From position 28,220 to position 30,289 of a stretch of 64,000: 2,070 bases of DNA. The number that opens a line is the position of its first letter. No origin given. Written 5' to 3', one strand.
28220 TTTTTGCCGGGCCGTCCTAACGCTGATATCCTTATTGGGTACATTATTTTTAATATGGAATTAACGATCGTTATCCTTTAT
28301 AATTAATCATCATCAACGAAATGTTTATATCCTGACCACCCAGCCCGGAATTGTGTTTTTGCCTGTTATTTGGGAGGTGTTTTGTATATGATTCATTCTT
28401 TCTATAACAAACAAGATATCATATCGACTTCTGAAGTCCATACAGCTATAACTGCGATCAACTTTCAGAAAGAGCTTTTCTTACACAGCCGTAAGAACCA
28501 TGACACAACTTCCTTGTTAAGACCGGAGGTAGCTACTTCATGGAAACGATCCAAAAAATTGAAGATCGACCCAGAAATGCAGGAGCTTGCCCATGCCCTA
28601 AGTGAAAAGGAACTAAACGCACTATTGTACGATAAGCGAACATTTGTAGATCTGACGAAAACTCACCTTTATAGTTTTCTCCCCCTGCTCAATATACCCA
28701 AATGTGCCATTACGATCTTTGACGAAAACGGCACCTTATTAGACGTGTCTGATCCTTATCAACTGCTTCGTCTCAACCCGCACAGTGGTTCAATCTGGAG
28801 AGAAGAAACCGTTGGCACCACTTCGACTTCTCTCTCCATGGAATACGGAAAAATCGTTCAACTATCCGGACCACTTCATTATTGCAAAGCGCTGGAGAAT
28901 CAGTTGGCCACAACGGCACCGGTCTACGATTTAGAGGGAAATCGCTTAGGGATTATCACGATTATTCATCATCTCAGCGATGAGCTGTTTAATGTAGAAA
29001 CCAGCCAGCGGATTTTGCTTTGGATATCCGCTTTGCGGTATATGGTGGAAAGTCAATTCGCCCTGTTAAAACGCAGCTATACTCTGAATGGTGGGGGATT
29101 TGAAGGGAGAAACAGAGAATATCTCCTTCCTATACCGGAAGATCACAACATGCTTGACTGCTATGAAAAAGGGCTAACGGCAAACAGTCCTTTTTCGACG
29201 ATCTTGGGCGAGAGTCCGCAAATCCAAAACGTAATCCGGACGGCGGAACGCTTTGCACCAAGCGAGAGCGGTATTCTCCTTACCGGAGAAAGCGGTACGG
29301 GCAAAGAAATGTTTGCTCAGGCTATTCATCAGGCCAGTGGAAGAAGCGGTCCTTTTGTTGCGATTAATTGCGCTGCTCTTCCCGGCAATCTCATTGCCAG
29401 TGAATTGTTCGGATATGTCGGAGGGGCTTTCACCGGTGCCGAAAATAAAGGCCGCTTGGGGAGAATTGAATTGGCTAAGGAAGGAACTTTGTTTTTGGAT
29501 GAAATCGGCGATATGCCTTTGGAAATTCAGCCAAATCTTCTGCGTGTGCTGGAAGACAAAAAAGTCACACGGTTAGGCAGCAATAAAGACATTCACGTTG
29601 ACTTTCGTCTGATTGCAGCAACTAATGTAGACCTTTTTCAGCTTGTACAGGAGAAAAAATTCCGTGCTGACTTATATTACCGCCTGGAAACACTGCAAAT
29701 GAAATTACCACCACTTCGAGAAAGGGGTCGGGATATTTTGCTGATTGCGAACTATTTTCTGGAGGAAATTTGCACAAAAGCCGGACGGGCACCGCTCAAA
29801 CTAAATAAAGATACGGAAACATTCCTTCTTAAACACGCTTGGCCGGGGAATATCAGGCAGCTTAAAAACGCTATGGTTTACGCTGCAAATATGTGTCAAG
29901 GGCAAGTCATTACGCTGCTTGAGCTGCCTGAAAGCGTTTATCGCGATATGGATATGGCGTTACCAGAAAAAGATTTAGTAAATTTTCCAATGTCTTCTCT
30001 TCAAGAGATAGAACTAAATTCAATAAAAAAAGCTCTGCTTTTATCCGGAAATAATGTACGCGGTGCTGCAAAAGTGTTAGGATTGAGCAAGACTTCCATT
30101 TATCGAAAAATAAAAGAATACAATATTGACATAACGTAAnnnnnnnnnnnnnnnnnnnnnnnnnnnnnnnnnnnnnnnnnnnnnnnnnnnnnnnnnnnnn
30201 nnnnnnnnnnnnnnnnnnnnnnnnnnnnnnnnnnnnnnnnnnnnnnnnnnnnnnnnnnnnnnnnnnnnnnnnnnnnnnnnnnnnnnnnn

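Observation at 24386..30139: Sigma-54-driven operon: cytoplasmic molybdoenzyme alpha/beta plus SpoVAC/SpoVAEb paralogs, with adjacent activator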

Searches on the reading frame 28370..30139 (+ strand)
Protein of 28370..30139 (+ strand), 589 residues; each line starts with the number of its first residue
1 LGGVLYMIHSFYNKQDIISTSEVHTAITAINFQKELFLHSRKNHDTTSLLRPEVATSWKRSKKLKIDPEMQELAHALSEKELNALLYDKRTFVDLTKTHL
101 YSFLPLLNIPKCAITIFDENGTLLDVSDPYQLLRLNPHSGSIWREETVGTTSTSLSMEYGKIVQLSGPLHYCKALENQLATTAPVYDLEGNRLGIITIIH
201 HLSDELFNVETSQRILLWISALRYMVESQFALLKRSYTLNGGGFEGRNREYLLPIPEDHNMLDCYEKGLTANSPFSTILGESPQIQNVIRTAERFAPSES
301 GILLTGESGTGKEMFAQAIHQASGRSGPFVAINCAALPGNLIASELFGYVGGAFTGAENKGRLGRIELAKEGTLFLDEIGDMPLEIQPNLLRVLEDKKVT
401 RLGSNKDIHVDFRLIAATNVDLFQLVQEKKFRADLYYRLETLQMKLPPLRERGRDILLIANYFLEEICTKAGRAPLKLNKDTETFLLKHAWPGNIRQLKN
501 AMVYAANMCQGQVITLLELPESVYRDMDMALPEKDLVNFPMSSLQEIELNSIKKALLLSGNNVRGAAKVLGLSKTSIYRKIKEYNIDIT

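Call 5: search_protein_families(library=pfam, proteins=[window:28370-30139:+], max_evalue=0.01)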
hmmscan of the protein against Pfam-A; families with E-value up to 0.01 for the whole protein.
window:28370-30139:+ (589 aa): 13 families
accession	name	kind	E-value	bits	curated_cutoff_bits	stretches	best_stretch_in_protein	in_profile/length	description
PF00158.32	Sigma54_activat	-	4e-66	222.3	20.2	1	278-444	1-167/168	Sigma-54 interaction domain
PF25601.1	AAA_lid_14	-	1.3e-20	73.4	27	1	450-525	1-76/87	AAA+ ATPase lid domain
PF14532.12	Sigma54_activ_2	-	4.8e-19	69.4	25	1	279-449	1-138/138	Sigma-54 interaction domain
PF01078.27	Mg_chelatase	-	1.7e-08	34.6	20.3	1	353-420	89-158/207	Magnesium chelatase, subunit ChlI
PF07728.20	AAA_5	-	8.1e-08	32.8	22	1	302-427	2-127/139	AAA domain (dynein-related subfamily)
PF02954.25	HTH_8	-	1.3e-07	31.7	22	1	544-584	2-42/42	Bacterial regulatory protein, Fis family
PF07724.20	AAA_2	-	1.7e-06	28.6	27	1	300-428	4-133/166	AAA domain (Cdc48 subfamily)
PF00004.35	AAA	-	3.1e-05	24.9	21.2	1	302-420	1-110/131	ATPase family associated with various cellular activities (AAA)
PF18024.7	HTH_50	-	0.00026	21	27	1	563-586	26-49/50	Helix-turn-helix domain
PF13551.12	HTH_29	-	0.0024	18.3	28.1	1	556-585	7-37/64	Winged helix-turn helix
PF06068.19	TIP49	-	0.004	16.8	23.8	0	300-335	51-86/347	TIP49 P-loop domain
PF07726.17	AAA_3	-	0.0061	16.9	27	0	302-419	2-111/131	ATPase family associated with various cellular activities (AAA)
PF13191.12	AAA_16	-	0.009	17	32.6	0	284-349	11-81/167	AAA ATPase domain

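Call 6: search_protein_families(library=ncbifam, proteins=[window:28370-30139:+], max_evalue=0.01)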
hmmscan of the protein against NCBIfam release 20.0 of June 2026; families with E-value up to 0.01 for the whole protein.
window:28370-30139:+ (589 aa): 31 families (the best 25 are shown)
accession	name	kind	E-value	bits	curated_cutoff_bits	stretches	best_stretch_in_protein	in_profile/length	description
NF041552.1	TF_PrdR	equivalog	1.1e-116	390.5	795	1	271-585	262-577/577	sigma-54 dependent transcriptional regulator PrdR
NF008485.2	PRK11388.1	equivalog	3.3e-94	316.4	551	2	270-588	326-639/643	dihydroxyacetone kinase operon transcriptional regulator DhaR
TIGR02915.1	PEP_resp_reg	equivalog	1e-88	298.2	502.6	1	273-586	136-444/445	PEP-CTERM-box response regulator transcription factor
TIGR02329.1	propionate_PrpR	equivalog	5.4e-86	289.3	499.2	1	267-582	203-525/526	propionate catabolism operon regulatory protein PrpR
NF038308.1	RNA_repair_RtcR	equivalog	1e-85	288.6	650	1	275-578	179-505/530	RNA repair transcriptional activator RtcR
TIGR01817.1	nifA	equivalog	9.9e-85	285.3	528.85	1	276-517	196-436/534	nif-specific transcriptional activator NifA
TIGR01818.1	ntrC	equivalog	3.3e-84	283.3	558.6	1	273-535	131-394/463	nitrogen regulation protein NR(I)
NF003451.0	PRK05022.1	equivalog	6.2e-84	282.5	476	1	276-584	190-508/512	nitric oxide reductase transcriptional regulator NorR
NF008469.0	PRK11361.1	equivalog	4.7e-83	279.4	714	1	268-587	135-457/461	acetoacetate metabolism transcriptional regulator AtoC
NF011953.0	PRK15424.1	equivalog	5.5e-82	276.1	703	1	259-584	202-534/538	propionate catabolism operon regulatory protein PrpR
NF011958.0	PRK15429.1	equivalog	2.2e-79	267.8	830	1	270-587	373-687/692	formate hydrogenlyase transcriptional activator FlhA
NF041946.1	LuxO_transreg_Vib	equivalog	1.2e-77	261.7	800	1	271-585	128-461/463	quorum-sensing sigma-54 dependent transcriptional regulator LuxO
NF008176.1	PRK10923.1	equivalog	2.3e-76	257.3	620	1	269-525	131-387/469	nitrogen regulation protein NR(I)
NF050807.1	TransRegFlbDCaul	equivalog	2.3e-75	254.2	750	1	249-585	94-439/454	sigma-54-dependent transcriptional regulator FlbD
NF008085.0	PRK10820.1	equivalog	2.9e-75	253.9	576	1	271-586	199-512/520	transcriptional regulator TyrR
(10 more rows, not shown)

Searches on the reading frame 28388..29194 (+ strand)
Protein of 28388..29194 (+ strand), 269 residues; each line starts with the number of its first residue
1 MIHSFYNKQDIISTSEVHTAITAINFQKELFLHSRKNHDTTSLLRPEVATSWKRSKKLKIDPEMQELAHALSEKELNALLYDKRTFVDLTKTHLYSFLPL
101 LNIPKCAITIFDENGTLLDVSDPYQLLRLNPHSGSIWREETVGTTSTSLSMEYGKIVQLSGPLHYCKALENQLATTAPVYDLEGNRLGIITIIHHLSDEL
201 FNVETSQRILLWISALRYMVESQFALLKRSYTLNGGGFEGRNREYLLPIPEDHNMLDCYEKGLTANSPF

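Call 46: search_protein_families(library=pfam, proteins=[window:28388-29194:+], max_evalue=10)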
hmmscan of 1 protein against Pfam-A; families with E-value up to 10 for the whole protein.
seq(269 aa): 1 family
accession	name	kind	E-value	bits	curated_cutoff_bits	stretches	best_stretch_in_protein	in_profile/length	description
PF17708.6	Gasdermin_C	-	0.017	15.6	36.3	1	168-231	47-108/172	Gasdermin PUB domain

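Call 47: search_solved_structures(query=window:28388-29194:+, max_evalue=10)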
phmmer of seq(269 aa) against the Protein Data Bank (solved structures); distinct sequences matched with E-value up to 10: 5.
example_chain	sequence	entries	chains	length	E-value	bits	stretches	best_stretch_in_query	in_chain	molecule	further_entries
4lrx_C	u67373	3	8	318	1.1e-07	34.6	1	44-192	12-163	PTS-dependent dihydroxyacetone kinase operon regulatory protein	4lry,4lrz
8prj_A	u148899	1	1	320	3.5e-07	32.9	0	112-169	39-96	v31Bagel8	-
8prs_A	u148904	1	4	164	0.0024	20.4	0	112-169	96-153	nvBagel4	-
8pra_A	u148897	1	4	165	0.0033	20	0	112-169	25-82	Cell surface protein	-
8pro_A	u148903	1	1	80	1.6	11.1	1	112-169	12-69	Cell surface protein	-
